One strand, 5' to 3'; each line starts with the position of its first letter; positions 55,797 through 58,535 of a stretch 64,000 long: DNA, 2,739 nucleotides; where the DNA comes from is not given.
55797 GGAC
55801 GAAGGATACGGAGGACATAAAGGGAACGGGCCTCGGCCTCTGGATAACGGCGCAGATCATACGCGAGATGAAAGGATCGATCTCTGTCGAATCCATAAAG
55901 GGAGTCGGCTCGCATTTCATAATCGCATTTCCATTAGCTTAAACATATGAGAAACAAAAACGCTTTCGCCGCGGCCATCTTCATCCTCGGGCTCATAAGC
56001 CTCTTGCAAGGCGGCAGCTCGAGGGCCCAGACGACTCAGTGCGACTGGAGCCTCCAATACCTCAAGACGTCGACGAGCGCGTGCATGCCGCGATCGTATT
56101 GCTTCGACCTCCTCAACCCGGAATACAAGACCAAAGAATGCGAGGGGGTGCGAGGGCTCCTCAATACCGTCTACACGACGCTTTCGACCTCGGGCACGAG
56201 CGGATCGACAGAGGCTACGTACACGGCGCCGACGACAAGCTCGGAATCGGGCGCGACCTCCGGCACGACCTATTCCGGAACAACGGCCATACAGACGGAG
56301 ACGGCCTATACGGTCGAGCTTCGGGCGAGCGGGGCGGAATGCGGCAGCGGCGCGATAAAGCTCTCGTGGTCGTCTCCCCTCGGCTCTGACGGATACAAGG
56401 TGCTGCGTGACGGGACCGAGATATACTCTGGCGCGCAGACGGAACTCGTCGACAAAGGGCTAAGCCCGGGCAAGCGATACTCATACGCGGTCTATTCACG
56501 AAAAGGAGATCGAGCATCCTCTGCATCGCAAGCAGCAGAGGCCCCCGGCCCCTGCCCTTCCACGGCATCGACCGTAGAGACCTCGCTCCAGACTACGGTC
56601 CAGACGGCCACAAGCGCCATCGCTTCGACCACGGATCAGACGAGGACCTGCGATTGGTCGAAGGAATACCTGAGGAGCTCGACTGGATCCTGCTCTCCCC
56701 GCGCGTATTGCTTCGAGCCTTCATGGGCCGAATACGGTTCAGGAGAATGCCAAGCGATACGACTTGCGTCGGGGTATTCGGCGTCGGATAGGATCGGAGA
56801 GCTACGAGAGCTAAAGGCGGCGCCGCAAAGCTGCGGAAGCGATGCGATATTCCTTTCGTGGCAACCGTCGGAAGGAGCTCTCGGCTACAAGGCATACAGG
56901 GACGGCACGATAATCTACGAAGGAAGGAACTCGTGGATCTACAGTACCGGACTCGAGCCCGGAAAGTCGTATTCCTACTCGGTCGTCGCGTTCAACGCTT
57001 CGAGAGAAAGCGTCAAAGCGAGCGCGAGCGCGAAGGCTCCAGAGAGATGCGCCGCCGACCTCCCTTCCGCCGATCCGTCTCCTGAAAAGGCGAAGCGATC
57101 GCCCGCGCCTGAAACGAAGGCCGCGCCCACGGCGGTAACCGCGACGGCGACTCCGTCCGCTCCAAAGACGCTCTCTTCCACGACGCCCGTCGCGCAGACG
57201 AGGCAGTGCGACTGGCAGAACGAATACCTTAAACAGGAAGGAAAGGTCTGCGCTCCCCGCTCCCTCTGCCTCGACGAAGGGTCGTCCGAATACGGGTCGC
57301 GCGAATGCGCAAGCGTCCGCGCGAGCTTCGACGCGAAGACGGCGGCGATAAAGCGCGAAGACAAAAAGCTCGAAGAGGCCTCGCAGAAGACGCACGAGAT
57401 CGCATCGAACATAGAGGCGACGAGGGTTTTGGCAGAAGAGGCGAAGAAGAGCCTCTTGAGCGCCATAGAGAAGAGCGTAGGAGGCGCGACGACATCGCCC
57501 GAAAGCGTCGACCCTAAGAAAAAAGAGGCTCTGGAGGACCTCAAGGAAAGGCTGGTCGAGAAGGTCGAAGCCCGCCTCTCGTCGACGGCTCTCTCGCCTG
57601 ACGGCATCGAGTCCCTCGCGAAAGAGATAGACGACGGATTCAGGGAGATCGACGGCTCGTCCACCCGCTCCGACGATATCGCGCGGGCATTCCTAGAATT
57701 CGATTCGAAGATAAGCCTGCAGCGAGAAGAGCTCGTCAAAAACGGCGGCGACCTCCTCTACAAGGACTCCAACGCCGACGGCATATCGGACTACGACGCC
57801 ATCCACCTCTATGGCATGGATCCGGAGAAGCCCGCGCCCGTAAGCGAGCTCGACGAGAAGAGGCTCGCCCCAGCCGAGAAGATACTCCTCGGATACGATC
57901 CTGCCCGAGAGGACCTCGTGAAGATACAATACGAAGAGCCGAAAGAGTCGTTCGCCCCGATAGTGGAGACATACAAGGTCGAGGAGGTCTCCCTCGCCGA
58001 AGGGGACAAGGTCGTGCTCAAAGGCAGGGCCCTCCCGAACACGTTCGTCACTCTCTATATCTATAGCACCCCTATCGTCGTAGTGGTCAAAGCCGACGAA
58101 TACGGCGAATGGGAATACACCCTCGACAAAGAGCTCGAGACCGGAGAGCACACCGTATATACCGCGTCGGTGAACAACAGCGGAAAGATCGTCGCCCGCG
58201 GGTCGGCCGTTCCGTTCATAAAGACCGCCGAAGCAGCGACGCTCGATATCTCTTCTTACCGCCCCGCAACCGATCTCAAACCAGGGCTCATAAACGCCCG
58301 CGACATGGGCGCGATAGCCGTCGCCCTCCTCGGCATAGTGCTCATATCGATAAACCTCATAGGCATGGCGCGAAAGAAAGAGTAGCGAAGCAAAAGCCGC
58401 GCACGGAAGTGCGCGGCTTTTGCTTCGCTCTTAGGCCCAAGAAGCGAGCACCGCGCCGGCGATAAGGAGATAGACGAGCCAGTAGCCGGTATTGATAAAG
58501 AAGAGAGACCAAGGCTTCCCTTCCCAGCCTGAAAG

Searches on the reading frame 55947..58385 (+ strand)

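Call 3: search_protein_families(library=pfam, proteins=[window:55947-58385:+], max_evalue=1)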
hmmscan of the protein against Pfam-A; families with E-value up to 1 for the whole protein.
window:55947-58385:+ (812 aa): 5 families
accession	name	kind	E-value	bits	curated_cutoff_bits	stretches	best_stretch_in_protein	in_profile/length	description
PF00041.27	fn3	-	3.3e-08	34.1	25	2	132-195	11-79/84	Fibronectin type III domain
PF19077.6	Big_13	-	0.0017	19.2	27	1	691-747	31-89/102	Bacterial Ig-like domain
PF16990.11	CBM_35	-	0.0066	17.2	28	1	89-161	7-76/121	Carbohydrate binding module (family 35)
PF03036.21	Perilipin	-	0.03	13.8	33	1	465-543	223-303/403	Perilipin family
PF16656.11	Pur_ac_phosph_N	-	0.073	14.1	30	0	322-350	55-82/93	Purple acid Phosphatase, N-terminal domain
